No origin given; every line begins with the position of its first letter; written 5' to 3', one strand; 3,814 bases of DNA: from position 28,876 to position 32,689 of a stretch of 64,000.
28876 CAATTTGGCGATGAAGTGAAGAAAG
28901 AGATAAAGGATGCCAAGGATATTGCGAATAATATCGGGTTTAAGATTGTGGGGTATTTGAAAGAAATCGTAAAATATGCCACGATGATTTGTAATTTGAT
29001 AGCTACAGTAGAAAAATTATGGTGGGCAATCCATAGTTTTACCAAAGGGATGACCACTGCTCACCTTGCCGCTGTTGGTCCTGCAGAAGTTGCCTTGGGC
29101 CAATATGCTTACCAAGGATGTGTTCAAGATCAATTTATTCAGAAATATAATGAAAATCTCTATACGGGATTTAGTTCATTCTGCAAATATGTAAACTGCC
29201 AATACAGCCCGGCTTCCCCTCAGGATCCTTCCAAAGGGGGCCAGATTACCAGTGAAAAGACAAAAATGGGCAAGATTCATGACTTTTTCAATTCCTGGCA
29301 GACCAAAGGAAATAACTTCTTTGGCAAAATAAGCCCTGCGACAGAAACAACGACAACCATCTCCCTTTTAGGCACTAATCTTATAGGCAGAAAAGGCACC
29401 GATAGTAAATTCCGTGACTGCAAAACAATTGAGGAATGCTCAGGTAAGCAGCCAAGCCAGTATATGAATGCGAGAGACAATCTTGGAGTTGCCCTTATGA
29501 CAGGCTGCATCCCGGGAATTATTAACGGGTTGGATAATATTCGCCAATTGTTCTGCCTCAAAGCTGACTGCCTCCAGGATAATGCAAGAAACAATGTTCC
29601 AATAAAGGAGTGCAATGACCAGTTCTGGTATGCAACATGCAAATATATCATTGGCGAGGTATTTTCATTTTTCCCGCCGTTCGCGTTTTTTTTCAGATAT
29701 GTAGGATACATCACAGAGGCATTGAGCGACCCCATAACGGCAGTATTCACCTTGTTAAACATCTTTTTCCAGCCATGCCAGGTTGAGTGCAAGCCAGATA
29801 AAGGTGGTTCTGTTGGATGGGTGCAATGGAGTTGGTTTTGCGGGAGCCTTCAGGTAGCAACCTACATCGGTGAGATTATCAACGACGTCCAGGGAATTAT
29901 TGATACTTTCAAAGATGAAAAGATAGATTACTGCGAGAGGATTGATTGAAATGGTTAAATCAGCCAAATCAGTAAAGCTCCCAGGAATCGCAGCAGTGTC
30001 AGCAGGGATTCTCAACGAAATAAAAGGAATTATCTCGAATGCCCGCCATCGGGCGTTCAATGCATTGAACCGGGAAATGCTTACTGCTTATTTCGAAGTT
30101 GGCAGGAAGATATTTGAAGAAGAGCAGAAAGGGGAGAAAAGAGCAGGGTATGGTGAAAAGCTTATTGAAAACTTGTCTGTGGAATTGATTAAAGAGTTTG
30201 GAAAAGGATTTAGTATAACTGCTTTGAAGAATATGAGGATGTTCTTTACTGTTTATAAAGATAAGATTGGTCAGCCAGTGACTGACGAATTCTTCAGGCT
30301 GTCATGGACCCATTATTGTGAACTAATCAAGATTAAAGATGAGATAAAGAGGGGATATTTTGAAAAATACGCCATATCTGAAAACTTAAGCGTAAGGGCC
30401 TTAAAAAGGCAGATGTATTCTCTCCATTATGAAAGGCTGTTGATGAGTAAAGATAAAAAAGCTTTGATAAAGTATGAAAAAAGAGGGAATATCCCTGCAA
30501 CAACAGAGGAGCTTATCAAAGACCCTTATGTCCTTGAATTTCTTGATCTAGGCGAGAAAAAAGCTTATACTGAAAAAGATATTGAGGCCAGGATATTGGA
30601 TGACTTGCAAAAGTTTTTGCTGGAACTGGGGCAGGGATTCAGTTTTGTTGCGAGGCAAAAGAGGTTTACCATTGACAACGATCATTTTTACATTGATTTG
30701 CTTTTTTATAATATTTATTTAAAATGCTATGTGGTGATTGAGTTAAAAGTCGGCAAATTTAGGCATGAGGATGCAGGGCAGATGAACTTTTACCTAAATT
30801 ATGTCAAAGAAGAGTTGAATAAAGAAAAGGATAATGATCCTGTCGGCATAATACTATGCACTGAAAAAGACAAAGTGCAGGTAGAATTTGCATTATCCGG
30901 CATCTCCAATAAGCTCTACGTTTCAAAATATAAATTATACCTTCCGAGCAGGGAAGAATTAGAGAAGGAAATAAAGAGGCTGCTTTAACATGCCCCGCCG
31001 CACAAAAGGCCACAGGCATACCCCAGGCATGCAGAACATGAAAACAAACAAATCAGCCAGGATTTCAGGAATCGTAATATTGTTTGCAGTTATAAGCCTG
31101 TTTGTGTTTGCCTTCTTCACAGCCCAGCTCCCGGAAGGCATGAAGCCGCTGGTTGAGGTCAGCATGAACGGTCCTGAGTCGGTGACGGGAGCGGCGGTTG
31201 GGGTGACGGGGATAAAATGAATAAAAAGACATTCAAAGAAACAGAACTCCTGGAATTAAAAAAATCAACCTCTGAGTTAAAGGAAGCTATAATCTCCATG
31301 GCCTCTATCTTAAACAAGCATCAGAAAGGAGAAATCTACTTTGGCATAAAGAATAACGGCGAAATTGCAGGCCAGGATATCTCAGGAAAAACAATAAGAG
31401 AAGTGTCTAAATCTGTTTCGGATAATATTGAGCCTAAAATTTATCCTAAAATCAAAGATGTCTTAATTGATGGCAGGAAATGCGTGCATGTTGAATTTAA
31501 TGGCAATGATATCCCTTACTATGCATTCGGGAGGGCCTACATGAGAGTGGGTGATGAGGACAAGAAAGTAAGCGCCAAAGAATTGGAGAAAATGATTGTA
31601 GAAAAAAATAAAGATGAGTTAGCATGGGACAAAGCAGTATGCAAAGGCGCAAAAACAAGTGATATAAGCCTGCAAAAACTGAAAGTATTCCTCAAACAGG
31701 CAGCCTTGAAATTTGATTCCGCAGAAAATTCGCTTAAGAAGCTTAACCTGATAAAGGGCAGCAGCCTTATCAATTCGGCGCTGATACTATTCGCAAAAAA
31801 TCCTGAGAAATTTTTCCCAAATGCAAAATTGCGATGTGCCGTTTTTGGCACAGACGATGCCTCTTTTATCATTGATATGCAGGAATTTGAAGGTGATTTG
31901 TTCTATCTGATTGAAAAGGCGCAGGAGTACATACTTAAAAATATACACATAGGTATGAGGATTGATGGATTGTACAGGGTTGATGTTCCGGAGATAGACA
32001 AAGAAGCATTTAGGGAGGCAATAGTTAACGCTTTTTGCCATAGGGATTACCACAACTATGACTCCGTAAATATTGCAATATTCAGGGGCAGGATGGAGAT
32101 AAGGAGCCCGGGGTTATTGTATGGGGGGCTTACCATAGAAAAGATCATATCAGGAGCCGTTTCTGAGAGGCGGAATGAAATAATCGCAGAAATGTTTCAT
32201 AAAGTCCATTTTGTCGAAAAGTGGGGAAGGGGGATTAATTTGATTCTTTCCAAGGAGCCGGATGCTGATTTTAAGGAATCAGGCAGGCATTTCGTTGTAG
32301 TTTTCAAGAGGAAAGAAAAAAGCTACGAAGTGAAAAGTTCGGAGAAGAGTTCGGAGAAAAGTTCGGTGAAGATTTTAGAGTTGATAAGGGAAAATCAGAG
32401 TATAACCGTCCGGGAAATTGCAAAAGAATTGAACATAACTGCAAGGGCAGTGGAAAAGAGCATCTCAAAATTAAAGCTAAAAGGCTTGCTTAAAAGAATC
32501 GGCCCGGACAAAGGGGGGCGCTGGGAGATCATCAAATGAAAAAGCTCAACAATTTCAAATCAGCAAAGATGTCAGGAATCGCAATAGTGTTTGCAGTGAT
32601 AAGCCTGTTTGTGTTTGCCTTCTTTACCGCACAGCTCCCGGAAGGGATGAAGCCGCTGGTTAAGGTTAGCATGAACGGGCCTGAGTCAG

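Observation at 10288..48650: Three paralogous surface modules (plus one partial): prepilin-like large protein + giant Ig-rich protein, with a polytopic membrane protein in most sets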

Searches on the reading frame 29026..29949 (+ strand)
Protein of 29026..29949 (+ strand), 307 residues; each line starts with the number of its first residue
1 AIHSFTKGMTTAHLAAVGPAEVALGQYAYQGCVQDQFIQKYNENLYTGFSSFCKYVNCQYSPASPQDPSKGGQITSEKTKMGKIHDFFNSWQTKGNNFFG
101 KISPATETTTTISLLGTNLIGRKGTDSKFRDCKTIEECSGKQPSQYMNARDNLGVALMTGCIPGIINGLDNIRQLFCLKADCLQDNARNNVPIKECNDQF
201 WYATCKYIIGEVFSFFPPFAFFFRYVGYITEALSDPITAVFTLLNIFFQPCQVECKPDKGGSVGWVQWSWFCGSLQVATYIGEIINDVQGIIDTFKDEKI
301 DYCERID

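Call 44: find_homologous_proteins(query=A2)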
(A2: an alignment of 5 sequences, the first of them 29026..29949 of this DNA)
Query A2 (5 sequences) (307 aa, profile of the alignment): 2 proteins with E <= 0.001 among 2832 candidates.
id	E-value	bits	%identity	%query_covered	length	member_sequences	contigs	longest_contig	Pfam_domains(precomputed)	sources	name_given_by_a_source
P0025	3.7e-50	189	59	57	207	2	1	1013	-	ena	-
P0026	1.1e-44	171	37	57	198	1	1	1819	-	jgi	jgi:hypothetical protein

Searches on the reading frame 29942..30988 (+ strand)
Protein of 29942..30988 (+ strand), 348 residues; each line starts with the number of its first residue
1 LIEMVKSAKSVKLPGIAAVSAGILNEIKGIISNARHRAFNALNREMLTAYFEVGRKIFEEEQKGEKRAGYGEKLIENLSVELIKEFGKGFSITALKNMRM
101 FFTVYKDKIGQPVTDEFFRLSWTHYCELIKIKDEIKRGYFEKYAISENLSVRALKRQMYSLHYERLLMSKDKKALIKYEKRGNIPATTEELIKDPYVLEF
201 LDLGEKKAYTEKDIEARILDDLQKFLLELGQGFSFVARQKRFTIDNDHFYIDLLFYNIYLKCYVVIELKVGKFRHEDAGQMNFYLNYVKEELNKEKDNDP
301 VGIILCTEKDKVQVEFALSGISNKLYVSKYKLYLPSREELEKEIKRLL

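Call 5: search_protein_families(library=pfam, proteins=[window:29942-30988:+], max_evalue=0.01)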
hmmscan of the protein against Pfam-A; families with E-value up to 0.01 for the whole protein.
window:29942-30988:+ (348 aa): 2 families
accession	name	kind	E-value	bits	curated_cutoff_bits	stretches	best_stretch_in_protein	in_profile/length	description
PF06250.17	YhcG_C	-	1.5e-60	204.1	32.5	1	190-344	2-156/157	YhcG PDDEXK nuclease domain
PF17761.7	DUF1016_N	-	1.4e-39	135.7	32.8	1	26-165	1-137/137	DUF1016 N-terminal domain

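Call 84: search_protein_families(library=padloc, proteins=[window:29942-30988:+], max_evalue=0.001)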
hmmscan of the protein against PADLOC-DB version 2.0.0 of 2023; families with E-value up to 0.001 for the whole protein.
window:29942-30988:+ (348 aa): 34 families (the best 25 are shown)
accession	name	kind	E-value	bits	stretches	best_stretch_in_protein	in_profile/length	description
PDLC04807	PDC-S02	-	5.2e-132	438.3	1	18-346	11-337/351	-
PDLC04803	PDC-S02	-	5.3e-97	322.7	1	85-346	5-256/269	-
PDLC04795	PDC-S02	-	3.7e-90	300.7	1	21-345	25-341/357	-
PDLC04810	PDC-S02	-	4.7e-89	297.1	1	23-344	14-340/355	-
PDLC04831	PDC-S02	-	7e-87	290.1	1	21-345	12-338/346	-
PDLC04820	PDC-S02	-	3.6e-78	260.9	1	22-346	28-318/332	-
PDLC04822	PDC-S02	-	5.7e-77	257.2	1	23-315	13-293/294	-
PDLC04827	PDC-S02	-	2.1e-71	238.2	1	21-247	11-232/234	-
PDLC04813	PDC-S02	-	2.1e-55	185.3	1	188-345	4-159/175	-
PDLC04802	PDC-S02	-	2.6e-48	162.4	2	20-140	9-126/171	-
PDLC04812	PDC-S02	-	2.8e-43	145.4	1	22-164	10-147/151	-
PDLC04817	PDC-S02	-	4.5e-42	142.5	2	19-226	7-212/286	-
PDLC01464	PD_DExK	-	7.9e-39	130.9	1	122-267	1-126/126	"CAS-I,CAS-II,CAS-III,CAS-IV,CAS-V,CAS-VI; associated"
PDLC04797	PDC-S02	-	9.2e-36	120.7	1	20-141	5-121/126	-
PDLC04826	PDC-S02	-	6.8e-35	118.7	1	23-234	14-217/222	-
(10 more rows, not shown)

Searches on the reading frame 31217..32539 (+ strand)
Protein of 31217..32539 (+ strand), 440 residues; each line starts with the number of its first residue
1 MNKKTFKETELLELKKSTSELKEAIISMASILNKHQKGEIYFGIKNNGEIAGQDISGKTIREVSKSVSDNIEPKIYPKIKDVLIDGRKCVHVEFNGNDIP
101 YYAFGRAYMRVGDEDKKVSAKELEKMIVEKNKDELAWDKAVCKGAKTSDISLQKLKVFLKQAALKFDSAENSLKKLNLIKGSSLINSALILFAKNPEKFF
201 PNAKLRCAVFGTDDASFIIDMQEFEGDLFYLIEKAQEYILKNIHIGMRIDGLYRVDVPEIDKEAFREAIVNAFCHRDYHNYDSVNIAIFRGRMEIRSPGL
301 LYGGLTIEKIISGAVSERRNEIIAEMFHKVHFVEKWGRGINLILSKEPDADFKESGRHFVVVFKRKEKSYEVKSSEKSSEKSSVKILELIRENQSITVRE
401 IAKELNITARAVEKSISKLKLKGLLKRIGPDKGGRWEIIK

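Call 5: search_protein_families(library=pfam, proteins=[window:31217-32539:+], max_evalue=0.01)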
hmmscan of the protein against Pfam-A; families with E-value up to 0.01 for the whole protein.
window:31217-32539:+ (440 aa): 20 families
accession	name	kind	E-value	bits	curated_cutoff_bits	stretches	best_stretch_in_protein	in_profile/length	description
PF13749.12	HATPase_c_4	-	3.1e-18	66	26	1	283-363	3-89/89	Putative ATP-dependent DNA helicase recG C-terminal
PF04326.19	SLFN_AlbA_2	-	1e-14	55.5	25.3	1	8-118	1-117/118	Schlafen, AlbA_2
PF13412.12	HTH_24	-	2.6e-08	33.7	21.9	1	384-426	6-48/48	Winged helix-turn-helix DNA-binding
PF08279.18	HTH_11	-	1.2e-06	28.8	25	1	385-423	4-43/55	HTH domain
PF08280.17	HTH_Mga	-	6e-06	26.6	23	1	381-424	5-50/59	M protein trans-acting positive regulator (MGA) HTH domain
PF12802.13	MarR_2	-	2.2e-05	25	27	1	386-435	10-60/61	MarR family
PF01047.28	MarR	-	0.00017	21.9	24.6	1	383-427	5-49/59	MarR family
PF13404.12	HTH_AsnC-type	-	0.0002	21.6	27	1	385-420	7-42/42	AsnC-type helix-turn-helix domain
PF01325.25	Fe_dep_repress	-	0.0009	19.8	26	1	386-426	13-53/60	Iron dependent repressor, N-terminal DNA binding domain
PF02082.26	Rrf2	-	0.0011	19.6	30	1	387-428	15-56/132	Iron-dependent Transcriptional regulator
PF08220.18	HTH_DeoR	-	0.0018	18.5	21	1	385-428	4-47/57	DeoR-like helix-turn-helix domain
PF01022.26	HTH_5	-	0.0021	18.3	22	1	384-425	5-45/47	Bacterial regulatory protein, arsR family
PF01978.25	TrmB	-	0.003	17.8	25.6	1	392-428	19-55/68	Sugar-specific transcriptional regulator TrmB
PF01726.22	LexA_DNA_bind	-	0.0037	17.5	23.7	1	397-427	27-58/65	LexA DNA binding domain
PF21715.3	CggR_N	-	0.0039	17.3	30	0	385-426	7-48/71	CggR N-terminal DNA binding domain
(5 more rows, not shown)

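Call 84: search_protein_families(library=padloc, proteins=[window:31217-32539:+], max_evalue=0.001)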
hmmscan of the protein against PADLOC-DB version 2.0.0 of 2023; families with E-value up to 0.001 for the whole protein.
window:31217-32539:+ (440 aa): 13 families
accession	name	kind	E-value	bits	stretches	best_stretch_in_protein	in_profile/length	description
PDLC02402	Aga_SIR2-PNTD1-PNTD2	-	3.9e-14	49.7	1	183-304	370-486/876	Class I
PDLC02394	pAgo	-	1.7e-10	37.3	1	19-301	51-356/1121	-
PDLC02418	Aga_SIR2-Kinase-PNTD1-PNTD2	-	2.2e-09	34.1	1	187-311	232-378/756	Class I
PDLC01850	CARF3--CARF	-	1e-08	33.3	1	354-432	122-196/209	-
PDLC01879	CARF3--CARF_TM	-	1.8e-07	29.1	1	377-432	152-203/222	-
PDLC01044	Csa3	-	3.8e-06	24.9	1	357-426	111-180/194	Type I-A associated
PDLC01434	CasR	-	4.4e-06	24.7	1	360-433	107-177/191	"CAS-I,CAS-II,CAS-III,CAS-IV,CAS-V,CAS-VI; associated_signaling"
PDLC01866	CARF3--CARF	-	2.8e-05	22.2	1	376-427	134-185/207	-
PDLC01268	CasR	-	5.1e-05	21.3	1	370-432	115-170/179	"CAS-I,CAS-II,CAS-III,CAS-IV,CAS-V,CAS-VI; associated_signaling"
PDLC01438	Csa3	-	0.00011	20.4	1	374-437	141-197/305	"CAS-I,CAS-II,CAS-III,CAS-IV,CAS-V,CAS-VI; associated_signaling"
PDLC01852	CARF3--CARF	-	0.00053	18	0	377-426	139-188/208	-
PDLC01848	CARF3--CARF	-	0.00053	17.7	1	371-427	127-181/197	-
PDLC03963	SoFic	-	0.00069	17.1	0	370-429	283-341/361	-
